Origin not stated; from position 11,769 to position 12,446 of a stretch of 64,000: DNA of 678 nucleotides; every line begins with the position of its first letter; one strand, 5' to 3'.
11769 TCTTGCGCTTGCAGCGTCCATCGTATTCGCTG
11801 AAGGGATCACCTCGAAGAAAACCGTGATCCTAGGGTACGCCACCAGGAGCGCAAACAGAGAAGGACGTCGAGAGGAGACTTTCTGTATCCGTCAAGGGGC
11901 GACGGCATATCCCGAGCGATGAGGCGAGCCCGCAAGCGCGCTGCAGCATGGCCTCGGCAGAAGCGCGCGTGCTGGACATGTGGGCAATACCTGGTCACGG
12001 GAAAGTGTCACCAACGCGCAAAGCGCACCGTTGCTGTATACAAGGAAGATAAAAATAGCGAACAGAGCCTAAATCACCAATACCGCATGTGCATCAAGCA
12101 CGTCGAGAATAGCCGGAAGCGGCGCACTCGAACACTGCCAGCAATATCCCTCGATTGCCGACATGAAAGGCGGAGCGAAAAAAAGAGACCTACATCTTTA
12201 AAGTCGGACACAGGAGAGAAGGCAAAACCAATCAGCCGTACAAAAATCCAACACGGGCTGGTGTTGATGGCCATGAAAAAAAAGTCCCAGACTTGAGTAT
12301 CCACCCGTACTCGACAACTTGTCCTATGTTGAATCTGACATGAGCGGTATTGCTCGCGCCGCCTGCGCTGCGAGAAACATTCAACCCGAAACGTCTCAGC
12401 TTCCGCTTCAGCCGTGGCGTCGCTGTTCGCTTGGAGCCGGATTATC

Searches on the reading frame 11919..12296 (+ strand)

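Call 24: search_protein_families(library=pfam, proteins=[window:11919-12296:+], max_evalue=0.1)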
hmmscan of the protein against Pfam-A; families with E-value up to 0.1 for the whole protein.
window:11919-12296:+ (125 aa): 2 families
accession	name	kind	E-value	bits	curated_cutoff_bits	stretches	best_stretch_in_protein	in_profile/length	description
PF19538.4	DUF6062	-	0.014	15.3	27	1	9-73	117-179/243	Family of unknown function (DUF6062)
PF18682.6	PilA4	-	0.053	14.4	26.8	1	56-96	10-49/83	Pilin A4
